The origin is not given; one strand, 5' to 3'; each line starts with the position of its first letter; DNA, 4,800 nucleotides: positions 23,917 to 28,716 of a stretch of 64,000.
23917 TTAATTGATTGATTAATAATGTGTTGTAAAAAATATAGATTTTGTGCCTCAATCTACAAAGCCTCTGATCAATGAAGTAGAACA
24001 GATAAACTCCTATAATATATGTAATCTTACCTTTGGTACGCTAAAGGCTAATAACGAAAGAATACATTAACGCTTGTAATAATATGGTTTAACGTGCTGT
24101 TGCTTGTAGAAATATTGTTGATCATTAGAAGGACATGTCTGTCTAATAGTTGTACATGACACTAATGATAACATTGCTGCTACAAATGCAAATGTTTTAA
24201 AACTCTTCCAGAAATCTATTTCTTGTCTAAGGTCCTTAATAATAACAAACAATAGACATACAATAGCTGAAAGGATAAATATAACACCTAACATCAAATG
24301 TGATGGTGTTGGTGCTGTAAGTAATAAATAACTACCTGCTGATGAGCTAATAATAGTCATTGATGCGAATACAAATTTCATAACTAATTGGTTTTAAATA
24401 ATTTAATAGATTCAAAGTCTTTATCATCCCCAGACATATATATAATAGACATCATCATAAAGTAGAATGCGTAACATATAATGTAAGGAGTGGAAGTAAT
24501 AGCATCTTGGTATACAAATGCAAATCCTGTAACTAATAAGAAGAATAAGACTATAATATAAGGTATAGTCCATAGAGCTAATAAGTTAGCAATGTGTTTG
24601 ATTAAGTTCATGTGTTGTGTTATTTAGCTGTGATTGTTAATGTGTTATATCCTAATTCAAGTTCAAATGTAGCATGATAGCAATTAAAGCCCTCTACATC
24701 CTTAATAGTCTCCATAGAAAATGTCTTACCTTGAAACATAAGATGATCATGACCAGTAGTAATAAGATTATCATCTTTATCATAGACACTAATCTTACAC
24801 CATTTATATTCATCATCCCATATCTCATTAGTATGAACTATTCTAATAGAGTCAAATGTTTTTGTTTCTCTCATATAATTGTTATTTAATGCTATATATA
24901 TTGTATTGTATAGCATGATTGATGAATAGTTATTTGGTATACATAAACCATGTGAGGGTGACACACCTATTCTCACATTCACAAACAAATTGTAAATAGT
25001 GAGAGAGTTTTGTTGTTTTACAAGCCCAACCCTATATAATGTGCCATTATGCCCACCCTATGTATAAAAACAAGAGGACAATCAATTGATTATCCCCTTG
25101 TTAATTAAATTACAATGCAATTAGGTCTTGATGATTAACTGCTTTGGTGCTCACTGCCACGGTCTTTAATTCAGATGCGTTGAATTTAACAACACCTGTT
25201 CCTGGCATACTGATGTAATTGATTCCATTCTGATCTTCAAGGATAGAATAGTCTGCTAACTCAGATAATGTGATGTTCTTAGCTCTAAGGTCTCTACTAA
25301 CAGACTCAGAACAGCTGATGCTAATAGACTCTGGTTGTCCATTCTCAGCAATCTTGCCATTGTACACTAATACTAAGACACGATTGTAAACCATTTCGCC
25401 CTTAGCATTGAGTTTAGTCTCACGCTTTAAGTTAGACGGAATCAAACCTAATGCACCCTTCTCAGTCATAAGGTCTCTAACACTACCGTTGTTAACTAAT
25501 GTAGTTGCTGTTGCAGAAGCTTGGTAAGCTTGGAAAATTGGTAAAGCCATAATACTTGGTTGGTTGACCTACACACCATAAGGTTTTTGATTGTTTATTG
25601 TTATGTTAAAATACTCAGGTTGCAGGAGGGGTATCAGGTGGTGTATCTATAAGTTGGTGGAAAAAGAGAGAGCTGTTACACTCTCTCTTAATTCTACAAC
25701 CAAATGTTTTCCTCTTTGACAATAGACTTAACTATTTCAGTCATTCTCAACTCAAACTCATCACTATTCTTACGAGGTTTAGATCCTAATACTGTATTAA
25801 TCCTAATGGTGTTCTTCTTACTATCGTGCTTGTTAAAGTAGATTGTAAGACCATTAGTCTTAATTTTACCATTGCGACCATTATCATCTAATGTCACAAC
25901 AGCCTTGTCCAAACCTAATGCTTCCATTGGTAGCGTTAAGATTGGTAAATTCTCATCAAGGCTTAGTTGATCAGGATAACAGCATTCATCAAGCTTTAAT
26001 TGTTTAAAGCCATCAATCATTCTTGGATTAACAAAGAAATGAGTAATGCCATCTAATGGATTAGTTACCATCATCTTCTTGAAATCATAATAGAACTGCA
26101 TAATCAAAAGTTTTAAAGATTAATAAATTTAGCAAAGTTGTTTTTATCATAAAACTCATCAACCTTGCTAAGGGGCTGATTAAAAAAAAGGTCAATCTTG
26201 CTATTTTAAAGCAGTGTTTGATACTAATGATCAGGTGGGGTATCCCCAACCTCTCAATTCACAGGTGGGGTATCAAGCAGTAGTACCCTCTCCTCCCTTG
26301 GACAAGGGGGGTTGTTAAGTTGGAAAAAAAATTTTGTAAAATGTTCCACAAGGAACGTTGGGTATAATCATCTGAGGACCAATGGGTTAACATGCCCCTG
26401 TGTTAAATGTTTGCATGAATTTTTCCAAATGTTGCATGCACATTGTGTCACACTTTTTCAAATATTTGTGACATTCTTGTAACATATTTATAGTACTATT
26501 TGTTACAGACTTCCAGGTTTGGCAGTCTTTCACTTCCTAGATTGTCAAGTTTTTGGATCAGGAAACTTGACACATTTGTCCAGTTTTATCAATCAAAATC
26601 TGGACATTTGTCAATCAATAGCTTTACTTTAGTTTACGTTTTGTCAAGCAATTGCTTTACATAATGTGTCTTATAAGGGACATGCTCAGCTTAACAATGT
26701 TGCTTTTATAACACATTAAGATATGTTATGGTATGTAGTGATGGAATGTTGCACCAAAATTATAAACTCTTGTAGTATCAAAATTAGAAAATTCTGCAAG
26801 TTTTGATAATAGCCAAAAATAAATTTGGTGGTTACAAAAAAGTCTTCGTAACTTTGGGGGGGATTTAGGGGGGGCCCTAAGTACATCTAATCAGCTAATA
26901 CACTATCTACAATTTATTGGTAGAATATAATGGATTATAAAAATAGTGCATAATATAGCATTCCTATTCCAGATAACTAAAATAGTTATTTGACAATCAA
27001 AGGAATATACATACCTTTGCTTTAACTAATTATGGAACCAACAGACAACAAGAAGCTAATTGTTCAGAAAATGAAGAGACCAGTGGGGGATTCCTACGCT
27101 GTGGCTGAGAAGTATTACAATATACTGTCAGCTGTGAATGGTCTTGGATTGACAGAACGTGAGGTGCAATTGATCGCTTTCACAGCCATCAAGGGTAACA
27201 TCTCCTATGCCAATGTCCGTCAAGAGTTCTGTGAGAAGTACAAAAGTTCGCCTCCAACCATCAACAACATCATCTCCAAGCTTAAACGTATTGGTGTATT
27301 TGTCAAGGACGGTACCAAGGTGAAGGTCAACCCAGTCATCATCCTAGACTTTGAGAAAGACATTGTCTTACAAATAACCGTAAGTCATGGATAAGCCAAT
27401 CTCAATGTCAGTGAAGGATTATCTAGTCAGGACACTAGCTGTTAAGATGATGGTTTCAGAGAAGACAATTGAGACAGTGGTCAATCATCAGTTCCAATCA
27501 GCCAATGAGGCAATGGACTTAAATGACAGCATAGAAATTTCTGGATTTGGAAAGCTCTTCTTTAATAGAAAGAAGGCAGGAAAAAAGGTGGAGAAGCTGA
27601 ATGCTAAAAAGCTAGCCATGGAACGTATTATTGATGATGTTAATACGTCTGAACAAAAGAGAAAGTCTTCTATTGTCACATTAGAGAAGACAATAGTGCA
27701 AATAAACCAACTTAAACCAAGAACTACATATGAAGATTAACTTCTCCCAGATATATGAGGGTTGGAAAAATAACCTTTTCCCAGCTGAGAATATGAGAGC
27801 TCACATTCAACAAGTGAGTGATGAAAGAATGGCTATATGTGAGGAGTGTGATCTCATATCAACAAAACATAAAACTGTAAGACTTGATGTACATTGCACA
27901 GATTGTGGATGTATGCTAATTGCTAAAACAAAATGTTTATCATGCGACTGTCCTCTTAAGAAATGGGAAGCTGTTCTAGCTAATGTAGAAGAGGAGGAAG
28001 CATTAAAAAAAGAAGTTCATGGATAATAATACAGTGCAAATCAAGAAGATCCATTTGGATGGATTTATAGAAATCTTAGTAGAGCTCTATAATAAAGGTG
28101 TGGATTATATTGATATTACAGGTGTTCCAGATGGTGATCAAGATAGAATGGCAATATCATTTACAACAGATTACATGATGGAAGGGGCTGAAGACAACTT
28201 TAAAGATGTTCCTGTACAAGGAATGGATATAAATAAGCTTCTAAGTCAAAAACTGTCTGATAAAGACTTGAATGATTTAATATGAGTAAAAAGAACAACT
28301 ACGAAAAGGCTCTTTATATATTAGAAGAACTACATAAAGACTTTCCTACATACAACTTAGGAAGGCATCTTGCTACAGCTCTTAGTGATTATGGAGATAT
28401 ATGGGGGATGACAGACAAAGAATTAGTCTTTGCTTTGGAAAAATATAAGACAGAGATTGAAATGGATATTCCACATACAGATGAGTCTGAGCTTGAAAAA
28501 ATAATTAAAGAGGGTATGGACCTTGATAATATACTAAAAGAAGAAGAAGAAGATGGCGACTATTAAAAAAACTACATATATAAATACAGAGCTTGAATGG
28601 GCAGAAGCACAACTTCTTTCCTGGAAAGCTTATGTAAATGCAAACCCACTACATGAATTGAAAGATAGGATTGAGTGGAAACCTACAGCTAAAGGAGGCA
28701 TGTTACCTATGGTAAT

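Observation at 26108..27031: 924-bp non-coding divergent control region with repeats, a perfect inverted repeat and G7-ATTTA-G7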

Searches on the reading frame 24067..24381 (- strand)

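Call 12: search_protein_families(library=phrogs, proteins=[window:24067-24381:-], max_evalue=0.01)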
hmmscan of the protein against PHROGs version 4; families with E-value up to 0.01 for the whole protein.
window:24067-24381:- (104 aa): 0 families

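Call 13: search_protein_families(library=pfam, proteins=[window:24067-24381:-], max_evalue=0.01)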
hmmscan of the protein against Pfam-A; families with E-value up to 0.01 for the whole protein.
window:24067-24381:- (104 aa): 1 family
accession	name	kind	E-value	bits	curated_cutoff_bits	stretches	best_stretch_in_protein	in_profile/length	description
PF13858.11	DUF4199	-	0.0061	17.5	32.3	1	7-78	8-84/165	Protein of unknown function (DUF4199)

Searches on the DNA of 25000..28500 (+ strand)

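Call 7: search_dna_similar(query=window:25000-28500:+, collection=phages, mode=distant, max_rows=30)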
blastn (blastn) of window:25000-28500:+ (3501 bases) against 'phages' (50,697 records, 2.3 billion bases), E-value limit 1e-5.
No match.

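Call 58: search_rna_families(source=window, start=26000, end=27150, threshold=evalue, max_evalue=1)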
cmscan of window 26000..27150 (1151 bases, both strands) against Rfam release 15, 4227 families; matches with E-value up to 1: 0.
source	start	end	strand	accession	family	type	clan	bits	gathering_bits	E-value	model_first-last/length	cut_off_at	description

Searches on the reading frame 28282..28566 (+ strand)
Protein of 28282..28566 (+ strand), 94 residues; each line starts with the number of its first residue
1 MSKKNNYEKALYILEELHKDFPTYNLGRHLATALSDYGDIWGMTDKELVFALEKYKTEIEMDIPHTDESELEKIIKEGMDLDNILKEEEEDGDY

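Call 12: search_protein_families(library=phrogs, proteins=[window:28282-28566:+], max_evalue=0.01)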
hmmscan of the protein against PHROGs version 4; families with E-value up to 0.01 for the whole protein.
window:28282-28566:+ (94 aa): 0 families

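Call 13: search_protein_families(library=pfam, proteins=[window:28282-28566:+], max_evalue=0.01)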
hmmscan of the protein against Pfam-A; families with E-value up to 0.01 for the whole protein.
window:28282-28566:+ (94 aa): 1 family
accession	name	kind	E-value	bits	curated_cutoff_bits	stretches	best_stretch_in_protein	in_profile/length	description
PF24815.1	HMG_WDHD1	-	0.0083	16.5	51.6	0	52-89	9-44/51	WDHD1 HMG box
